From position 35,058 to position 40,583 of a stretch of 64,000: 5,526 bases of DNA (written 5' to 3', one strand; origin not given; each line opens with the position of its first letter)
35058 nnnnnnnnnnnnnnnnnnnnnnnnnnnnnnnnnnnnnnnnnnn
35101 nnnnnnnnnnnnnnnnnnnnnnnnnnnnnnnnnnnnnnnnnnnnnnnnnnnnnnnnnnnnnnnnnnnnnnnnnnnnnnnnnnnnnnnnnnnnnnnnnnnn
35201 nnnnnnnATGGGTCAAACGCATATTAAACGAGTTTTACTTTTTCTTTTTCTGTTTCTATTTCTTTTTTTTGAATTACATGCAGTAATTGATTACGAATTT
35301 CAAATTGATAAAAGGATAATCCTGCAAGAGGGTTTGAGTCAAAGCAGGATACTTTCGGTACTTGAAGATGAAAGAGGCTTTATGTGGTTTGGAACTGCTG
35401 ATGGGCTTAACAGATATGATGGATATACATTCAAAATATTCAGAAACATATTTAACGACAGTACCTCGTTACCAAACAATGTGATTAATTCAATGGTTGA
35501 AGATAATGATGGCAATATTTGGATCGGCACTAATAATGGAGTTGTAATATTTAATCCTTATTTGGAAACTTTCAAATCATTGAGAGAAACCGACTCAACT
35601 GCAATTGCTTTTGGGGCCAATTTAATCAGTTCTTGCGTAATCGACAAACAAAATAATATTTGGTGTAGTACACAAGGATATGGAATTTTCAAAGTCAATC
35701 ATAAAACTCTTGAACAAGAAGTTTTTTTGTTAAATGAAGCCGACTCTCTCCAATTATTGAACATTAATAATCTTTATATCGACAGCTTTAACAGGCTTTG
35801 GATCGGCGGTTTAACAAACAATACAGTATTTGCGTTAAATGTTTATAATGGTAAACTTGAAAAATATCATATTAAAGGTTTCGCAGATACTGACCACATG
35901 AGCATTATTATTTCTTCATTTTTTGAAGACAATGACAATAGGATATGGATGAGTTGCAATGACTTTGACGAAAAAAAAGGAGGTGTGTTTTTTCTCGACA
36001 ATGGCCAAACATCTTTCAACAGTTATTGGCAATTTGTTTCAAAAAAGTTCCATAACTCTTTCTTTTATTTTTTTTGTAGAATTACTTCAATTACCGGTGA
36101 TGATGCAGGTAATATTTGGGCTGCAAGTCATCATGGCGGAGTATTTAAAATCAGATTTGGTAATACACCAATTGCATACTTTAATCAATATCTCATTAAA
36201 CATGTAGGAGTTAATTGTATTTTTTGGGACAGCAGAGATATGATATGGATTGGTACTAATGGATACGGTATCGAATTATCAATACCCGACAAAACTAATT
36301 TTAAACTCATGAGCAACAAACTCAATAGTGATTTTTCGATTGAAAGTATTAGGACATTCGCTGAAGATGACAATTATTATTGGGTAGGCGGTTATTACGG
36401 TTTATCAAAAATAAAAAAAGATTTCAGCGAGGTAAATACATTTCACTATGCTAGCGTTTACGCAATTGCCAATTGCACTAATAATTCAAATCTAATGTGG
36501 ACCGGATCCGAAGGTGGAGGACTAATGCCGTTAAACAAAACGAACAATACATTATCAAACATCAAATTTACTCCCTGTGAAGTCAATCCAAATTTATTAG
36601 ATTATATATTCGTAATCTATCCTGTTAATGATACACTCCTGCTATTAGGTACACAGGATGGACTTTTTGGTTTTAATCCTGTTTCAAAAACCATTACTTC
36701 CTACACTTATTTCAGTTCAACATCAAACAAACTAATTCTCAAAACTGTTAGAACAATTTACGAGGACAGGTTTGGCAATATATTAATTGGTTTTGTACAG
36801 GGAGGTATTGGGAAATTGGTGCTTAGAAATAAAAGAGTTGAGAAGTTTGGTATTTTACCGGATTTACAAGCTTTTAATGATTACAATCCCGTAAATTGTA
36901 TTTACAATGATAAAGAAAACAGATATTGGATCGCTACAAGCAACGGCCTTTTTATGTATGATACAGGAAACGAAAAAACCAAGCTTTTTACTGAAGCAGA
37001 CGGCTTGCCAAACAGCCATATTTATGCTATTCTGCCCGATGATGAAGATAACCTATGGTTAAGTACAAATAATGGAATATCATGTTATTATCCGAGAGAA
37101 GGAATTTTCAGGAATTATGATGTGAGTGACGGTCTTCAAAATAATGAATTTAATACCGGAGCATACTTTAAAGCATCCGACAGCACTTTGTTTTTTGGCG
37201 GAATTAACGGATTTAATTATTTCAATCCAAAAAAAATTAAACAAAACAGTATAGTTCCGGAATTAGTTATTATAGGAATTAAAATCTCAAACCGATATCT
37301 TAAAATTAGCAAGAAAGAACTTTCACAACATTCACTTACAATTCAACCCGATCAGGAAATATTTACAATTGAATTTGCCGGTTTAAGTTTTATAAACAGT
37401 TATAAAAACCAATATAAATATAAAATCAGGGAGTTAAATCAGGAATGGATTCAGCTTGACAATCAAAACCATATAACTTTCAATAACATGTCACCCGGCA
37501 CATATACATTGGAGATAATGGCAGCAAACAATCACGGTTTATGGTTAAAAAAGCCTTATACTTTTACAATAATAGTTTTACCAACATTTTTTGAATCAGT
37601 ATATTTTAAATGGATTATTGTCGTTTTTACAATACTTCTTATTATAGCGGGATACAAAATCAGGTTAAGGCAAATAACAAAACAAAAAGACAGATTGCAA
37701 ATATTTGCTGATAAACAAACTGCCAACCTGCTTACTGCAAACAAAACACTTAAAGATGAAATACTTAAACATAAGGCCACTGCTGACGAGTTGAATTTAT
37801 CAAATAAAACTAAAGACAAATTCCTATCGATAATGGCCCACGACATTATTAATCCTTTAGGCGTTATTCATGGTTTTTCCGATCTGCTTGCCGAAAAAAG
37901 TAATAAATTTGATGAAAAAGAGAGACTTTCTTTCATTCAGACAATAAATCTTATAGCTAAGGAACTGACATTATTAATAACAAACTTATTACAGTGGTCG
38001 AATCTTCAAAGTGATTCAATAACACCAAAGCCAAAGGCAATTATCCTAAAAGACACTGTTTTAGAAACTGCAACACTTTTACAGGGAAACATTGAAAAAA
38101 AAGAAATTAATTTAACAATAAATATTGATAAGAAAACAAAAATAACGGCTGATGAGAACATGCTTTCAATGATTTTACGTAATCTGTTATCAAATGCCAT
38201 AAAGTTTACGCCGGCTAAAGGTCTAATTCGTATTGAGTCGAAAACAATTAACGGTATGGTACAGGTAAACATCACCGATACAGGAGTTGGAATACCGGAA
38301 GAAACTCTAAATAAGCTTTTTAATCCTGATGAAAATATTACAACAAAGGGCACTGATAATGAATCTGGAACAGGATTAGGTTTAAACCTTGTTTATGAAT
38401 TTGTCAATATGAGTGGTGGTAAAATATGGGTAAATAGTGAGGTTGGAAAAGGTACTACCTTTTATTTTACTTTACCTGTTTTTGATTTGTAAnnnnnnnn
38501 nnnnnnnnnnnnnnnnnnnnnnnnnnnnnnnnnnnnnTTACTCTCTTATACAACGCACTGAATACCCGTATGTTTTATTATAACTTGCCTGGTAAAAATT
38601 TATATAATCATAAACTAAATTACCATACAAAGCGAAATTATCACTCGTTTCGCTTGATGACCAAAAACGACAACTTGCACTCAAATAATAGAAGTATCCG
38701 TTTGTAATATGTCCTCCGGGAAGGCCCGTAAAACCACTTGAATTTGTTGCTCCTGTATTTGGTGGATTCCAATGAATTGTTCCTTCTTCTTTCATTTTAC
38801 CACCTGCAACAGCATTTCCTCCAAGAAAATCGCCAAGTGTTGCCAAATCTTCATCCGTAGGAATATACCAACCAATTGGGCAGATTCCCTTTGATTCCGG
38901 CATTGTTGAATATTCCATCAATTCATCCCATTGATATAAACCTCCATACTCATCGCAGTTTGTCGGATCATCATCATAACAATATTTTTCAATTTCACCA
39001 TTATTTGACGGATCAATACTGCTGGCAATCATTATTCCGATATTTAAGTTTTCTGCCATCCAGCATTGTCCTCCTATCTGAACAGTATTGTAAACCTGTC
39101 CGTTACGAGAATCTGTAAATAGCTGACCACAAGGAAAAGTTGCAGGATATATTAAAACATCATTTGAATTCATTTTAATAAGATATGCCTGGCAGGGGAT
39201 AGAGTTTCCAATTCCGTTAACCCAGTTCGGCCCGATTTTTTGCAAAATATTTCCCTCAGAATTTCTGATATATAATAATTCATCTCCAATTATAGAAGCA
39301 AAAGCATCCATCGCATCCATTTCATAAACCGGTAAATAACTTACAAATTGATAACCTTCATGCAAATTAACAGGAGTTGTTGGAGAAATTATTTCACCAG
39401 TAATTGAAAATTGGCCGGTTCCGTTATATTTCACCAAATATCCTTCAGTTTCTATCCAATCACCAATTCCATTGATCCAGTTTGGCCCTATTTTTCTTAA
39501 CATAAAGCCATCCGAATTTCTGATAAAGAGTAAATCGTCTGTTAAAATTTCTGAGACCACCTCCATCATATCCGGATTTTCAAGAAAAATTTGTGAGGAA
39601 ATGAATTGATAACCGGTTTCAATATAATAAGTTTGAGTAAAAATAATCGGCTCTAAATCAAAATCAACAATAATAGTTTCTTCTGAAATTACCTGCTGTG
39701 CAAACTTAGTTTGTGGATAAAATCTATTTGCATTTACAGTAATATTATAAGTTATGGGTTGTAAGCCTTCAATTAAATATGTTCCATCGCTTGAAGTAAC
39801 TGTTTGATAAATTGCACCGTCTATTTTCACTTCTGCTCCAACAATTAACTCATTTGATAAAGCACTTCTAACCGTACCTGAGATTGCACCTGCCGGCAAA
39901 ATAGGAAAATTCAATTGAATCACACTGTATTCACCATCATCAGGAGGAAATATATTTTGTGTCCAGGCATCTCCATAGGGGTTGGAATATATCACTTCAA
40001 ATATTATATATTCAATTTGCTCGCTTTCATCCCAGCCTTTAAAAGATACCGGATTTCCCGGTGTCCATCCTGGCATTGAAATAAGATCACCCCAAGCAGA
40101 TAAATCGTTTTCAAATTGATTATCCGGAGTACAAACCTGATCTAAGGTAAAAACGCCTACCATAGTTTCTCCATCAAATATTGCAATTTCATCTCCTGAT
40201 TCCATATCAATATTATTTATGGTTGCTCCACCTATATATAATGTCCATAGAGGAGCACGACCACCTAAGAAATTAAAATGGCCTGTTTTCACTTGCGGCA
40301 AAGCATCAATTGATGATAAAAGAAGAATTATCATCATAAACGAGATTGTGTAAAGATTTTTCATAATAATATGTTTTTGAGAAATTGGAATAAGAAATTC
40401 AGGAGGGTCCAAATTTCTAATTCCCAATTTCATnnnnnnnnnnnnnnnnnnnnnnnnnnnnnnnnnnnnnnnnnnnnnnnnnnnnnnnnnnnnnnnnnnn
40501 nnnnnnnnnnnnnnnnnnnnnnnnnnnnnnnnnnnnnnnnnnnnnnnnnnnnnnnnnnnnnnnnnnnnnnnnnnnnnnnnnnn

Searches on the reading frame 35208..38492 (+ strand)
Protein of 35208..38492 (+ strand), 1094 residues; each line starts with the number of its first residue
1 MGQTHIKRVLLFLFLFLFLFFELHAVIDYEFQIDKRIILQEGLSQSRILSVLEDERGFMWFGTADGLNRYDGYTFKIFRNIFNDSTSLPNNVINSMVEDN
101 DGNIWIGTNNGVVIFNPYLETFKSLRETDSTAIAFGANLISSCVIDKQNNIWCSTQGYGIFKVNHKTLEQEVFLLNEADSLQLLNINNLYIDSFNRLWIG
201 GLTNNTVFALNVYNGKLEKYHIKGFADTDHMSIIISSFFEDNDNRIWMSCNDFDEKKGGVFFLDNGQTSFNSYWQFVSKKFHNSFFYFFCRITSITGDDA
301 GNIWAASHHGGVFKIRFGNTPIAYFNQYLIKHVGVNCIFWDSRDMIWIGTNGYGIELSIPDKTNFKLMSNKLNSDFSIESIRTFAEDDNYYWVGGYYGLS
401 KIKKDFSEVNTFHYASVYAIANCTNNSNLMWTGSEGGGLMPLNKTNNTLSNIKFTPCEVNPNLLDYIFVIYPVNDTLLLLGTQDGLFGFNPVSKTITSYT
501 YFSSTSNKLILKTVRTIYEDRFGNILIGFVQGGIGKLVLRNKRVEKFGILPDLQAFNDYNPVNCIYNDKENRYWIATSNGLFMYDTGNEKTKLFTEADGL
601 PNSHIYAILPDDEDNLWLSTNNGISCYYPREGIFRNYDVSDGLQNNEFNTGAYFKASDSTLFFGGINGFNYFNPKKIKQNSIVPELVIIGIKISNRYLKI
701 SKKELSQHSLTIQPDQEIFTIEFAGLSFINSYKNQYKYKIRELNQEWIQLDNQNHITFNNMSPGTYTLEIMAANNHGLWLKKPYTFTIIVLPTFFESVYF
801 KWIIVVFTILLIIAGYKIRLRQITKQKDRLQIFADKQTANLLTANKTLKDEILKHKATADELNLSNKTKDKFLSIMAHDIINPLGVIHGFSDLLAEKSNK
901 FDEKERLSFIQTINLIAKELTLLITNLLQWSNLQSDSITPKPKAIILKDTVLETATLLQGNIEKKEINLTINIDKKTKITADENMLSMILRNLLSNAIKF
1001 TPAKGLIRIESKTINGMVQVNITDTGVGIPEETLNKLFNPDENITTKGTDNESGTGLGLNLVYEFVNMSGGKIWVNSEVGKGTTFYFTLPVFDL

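Call 10: search_protein_families(library=pfam, proteins=[window:35208-38492:+], max_evalue=0.01)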
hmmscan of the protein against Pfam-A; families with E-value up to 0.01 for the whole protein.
window:35208-38492:+ (1094 aa): 5 families
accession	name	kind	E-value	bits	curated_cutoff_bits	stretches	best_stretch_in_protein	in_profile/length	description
PF07494.17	Reg_prop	-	1.4e-40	132.5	20.4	4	87-110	1-24/24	Two component regulator propeller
PF02518.31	HATPase_c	-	7.4e-26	91.2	26.4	1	982-1091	2-109/111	Histidine kinase-, DNA gyrase B-, and HSP90-like ATPase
PF07495.19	Y_Y_Y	-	6.6e-15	55.2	26.6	1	729-791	3-65/65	Y_Y_Y domain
PF00512.31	HisKA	-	1.5e-07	31.8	26.9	1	869-935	2-65/66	His Kinase A (phospho-acceptor) domain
PF08450.18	SGL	-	2.3e-05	24.5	26.3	0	141-209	43-111/246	SMP-30/Gluconolactonase/LRE-like region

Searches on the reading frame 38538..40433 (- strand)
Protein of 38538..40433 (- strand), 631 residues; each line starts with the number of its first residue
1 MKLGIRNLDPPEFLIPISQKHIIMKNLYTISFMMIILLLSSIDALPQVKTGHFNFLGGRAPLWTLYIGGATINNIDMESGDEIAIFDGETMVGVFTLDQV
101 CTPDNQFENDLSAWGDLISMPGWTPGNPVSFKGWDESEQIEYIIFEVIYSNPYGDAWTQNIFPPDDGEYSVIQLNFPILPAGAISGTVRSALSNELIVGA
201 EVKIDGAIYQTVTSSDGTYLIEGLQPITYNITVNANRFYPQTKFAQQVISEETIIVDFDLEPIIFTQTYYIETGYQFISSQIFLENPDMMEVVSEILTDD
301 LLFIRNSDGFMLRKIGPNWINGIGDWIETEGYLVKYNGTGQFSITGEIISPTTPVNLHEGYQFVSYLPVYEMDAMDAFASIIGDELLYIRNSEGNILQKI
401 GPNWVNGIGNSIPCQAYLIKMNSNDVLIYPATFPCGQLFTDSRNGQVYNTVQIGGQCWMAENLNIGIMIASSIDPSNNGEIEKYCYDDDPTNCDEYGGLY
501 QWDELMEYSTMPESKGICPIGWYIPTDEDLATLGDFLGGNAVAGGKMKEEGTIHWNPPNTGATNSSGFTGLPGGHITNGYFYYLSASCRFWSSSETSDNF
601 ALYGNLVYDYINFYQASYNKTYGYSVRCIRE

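Call 10: search_protein_families(library=pfam, proteins=[window:38538-40433:-], max_evalue=0.01)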
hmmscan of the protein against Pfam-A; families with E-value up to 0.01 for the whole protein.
window:38538-40433:- (631 aa): 4 families
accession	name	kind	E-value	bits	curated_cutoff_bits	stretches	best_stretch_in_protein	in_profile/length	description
PF09603.15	Fib_succ_major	-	1.1e-32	114.2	33.9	1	451-630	1-187/187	Fibrobacter succinogenes major domain (Fib_succ_major)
PF13620.12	CarboxypepD_reg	-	5.5e-13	49.5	32.3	1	184-260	2-81/82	Carboxypeptidase regulatory-like domain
PF13715.12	CarbopepD_reg_2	-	5.1e-07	30.1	32.2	1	184-258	1-74/88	CarboxypepD_reg-like domain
PF14686.12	fn3_3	-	0.0066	16.6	24.4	0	193-246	14-63/75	Polysaccharide lyase family 4, domain II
